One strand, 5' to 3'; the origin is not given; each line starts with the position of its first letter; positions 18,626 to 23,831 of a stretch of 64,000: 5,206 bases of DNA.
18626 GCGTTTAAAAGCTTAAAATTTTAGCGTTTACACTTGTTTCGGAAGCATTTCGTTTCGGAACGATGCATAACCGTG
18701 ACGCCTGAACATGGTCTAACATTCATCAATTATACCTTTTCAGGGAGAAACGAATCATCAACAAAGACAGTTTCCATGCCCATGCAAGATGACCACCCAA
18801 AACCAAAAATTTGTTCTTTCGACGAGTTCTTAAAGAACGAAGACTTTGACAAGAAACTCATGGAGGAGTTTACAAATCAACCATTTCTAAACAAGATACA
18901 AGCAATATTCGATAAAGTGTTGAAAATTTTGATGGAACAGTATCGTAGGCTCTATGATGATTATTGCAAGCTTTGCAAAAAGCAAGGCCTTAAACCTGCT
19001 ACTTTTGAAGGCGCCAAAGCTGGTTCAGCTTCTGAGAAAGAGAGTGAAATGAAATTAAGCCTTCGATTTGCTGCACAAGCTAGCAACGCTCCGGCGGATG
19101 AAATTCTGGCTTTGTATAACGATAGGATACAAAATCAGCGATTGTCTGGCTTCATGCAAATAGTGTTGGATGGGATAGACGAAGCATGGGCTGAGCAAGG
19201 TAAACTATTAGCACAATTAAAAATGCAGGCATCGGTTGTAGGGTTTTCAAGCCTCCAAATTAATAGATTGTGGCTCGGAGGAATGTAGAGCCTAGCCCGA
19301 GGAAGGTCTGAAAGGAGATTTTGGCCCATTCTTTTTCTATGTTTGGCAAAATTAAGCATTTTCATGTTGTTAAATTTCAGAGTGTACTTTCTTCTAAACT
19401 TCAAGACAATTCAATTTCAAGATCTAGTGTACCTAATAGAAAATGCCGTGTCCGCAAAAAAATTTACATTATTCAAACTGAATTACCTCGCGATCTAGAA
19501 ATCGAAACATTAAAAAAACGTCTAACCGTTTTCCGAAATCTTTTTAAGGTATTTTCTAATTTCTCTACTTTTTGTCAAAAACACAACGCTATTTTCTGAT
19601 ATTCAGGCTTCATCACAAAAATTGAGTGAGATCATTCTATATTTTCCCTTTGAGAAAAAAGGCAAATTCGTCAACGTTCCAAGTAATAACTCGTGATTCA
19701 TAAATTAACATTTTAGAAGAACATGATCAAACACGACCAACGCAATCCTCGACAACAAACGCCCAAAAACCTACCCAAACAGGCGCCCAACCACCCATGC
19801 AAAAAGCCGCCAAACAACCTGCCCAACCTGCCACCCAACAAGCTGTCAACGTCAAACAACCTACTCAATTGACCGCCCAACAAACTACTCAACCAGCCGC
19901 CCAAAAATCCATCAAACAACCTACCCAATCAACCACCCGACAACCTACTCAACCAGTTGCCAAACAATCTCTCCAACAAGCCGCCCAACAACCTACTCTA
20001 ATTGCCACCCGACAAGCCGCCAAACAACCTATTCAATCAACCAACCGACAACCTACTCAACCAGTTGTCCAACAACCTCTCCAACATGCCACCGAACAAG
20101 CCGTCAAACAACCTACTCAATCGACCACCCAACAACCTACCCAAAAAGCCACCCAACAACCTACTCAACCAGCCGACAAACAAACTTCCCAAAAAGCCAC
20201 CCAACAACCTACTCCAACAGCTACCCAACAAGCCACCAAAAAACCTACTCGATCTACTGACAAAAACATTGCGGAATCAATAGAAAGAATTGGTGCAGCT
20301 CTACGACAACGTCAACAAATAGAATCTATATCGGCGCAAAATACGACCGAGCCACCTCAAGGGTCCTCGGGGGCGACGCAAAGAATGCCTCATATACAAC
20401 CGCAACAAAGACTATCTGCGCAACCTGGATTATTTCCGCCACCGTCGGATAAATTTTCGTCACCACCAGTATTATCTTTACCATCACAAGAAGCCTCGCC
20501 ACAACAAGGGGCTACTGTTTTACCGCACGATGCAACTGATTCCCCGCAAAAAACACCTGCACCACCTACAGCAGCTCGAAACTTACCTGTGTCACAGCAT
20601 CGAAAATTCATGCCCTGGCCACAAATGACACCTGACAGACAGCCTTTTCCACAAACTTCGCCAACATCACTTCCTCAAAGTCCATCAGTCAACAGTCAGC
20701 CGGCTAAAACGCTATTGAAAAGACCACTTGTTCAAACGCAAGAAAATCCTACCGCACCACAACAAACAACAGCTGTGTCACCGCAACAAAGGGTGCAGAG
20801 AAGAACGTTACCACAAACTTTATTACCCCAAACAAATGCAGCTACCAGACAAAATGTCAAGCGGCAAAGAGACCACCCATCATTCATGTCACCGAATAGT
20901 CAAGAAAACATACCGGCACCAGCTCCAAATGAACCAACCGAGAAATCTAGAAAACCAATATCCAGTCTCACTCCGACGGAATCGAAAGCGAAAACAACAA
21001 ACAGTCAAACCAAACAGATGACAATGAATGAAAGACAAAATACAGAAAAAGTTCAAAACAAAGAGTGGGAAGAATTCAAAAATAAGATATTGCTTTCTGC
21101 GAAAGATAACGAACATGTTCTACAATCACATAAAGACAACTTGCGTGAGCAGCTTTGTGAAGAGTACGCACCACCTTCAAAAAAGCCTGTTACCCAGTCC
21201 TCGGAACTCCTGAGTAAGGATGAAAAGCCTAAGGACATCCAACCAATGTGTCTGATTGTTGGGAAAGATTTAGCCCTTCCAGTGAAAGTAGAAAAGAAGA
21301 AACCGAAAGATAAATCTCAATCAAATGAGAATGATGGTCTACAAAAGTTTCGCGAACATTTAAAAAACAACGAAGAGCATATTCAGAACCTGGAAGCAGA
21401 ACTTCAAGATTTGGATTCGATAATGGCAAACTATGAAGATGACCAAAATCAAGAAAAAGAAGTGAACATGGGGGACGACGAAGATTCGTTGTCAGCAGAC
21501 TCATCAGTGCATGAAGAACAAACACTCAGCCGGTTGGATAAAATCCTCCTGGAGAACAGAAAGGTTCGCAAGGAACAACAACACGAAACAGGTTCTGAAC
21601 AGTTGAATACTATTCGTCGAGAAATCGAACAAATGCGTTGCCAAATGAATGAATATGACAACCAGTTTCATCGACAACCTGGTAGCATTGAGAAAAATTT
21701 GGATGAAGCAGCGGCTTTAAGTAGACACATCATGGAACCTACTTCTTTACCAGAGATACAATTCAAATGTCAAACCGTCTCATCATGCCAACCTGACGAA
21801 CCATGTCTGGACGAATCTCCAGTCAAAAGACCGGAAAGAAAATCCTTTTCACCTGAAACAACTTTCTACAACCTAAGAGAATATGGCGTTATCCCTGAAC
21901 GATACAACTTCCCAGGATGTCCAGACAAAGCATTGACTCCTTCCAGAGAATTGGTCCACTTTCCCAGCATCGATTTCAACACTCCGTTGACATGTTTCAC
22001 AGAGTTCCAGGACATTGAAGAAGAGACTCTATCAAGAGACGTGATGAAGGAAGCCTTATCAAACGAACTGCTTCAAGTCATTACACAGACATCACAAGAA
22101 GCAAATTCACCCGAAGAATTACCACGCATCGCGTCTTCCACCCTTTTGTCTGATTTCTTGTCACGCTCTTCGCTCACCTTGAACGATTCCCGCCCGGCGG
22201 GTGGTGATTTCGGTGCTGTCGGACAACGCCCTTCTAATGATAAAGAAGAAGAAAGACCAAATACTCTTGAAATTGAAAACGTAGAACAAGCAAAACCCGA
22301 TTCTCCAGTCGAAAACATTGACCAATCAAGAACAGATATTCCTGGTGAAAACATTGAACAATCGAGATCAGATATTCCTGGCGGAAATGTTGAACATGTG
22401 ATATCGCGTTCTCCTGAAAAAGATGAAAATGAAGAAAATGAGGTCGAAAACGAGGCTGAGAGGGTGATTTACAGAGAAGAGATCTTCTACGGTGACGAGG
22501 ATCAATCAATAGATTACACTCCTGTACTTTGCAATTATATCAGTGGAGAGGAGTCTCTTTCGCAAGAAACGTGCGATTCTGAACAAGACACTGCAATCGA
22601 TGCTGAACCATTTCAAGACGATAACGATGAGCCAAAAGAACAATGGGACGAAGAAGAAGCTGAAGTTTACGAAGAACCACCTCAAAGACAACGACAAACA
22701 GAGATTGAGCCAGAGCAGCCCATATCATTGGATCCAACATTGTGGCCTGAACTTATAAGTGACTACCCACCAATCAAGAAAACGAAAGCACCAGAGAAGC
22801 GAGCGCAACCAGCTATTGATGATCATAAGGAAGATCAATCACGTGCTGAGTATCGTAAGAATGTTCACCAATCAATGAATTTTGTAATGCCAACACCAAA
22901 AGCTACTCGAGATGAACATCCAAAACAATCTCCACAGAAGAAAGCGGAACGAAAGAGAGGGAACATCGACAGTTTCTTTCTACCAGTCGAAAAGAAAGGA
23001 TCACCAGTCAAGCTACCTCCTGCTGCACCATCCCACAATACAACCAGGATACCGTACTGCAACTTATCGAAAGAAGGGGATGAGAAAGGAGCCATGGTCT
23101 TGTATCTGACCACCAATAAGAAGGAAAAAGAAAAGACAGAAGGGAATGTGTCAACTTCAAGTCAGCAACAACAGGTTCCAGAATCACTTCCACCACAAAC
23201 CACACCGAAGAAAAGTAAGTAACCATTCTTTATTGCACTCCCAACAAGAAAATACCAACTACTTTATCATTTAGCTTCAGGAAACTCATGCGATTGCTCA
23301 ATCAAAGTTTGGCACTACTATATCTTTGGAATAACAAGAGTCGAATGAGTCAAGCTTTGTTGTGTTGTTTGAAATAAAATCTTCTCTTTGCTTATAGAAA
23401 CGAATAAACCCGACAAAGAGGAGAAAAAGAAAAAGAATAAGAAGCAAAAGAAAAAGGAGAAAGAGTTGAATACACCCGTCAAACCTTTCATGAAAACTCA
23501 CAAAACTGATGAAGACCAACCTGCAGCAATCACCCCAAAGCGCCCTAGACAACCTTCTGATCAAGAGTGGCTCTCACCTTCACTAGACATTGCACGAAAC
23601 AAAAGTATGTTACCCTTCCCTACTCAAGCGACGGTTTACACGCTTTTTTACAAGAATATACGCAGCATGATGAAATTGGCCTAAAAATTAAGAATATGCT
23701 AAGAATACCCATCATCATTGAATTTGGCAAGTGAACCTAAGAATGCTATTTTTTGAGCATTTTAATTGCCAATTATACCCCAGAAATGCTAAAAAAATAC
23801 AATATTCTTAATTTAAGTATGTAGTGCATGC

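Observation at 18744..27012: Giant-exon gene fusing a ~1170-aa disordered Q/P/T-rich plus acidic region to a degenerate phosphagen-kinase (arginine/creatine kinase-like) domain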

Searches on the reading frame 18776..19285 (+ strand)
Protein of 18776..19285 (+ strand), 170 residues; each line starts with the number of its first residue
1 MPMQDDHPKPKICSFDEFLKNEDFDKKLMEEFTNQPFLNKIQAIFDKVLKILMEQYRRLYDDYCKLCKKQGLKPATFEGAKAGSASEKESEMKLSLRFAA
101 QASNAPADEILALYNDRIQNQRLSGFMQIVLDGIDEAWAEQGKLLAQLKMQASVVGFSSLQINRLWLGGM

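Call 4: search_protein_families(library=pfam, max_evalue=1, proteins=[window:18776-19285:+])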
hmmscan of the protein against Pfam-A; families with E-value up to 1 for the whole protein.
window:18776-19285:+ (170 aa): 2 families
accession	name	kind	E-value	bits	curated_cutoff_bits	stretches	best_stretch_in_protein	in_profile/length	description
PF23830.1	DUF7200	-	0.14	13.1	27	1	49-76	41-68/89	Domain of unknown function (DUF7200)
PF24883.2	NPHP3_N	-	0.16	12.6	24.8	1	108-150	107-148/164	Nephrocystin 3, N-terminal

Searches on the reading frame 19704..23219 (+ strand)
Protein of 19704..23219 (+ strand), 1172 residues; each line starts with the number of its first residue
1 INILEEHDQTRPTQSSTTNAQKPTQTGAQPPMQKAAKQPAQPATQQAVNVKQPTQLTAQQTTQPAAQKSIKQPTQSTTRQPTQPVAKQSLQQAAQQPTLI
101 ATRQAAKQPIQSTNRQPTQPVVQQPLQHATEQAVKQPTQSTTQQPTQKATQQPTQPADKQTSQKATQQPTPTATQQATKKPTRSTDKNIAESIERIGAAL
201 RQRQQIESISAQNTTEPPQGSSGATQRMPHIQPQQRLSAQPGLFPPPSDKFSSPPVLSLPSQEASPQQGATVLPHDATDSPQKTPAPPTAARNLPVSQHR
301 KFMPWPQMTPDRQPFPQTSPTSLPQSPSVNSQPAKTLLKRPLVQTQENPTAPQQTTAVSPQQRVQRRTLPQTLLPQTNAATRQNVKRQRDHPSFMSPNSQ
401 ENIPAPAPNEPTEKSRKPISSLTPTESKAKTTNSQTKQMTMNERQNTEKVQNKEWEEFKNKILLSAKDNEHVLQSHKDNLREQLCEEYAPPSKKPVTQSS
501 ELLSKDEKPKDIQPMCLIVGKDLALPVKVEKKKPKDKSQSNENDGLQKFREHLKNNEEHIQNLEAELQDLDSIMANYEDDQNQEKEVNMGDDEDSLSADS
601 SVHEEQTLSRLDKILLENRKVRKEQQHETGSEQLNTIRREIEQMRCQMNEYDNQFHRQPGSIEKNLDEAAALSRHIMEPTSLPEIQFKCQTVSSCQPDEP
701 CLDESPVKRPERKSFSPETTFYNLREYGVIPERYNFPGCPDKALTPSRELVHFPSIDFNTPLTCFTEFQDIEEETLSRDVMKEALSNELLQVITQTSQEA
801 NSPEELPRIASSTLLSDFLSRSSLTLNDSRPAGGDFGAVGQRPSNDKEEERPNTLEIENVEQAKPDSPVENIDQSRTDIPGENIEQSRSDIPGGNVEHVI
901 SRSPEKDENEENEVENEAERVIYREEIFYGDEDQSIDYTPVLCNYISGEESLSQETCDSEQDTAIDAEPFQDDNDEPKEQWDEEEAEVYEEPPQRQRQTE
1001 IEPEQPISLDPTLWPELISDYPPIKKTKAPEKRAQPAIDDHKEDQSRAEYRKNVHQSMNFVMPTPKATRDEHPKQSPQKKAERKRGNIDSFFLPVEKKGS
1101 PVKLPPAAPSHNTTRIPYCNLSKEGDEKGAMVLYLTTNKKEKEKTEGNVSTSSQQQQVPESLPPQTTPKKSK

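Call 4: search_protein_families(library=pfam, max_evalue=1, proteins=[window:19704-23219:+])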
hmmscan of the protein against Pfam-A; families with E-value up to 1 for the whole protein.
window:19704-23219:+ (1172 aa): 1 family
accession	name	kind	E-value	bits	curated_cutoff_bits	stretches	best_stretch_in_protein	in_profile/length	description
PF04399.18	Glutaredoxin2_C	-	0.43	10.9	32.8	1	541-579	41-79/130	Glutaredoxin 2, C terminal domain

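Call 12: find_encoding_contigs(protein=window:19797-23219:+, flank=5000, max_places=6)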
Protein window:19797-23219:+ (1141 aa): no gene with exactly this product is on record in the collection.

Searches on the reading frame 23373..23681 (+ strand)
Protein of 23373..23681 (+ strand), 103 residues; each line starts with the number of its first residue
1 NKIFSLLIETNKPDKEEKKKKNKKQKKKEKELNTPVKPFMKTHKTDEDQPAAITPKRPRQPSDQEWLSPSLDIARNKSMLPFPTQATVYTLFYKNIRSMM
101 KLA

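Call 4: search_protein_families(library=pfam, max_evalue=1, proteins=[window:23373-23681:+])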
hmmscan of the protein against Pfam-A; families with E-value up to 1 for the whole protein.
window:23373-23681:+ (103 aa): 1 family
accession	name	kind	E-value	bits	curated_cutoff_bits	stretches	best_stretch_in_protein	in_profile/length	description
PF11597.13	Med13_N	-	0.044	13.7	26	1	24-102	76-134/317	Mediator complex subunit 13 N-terminal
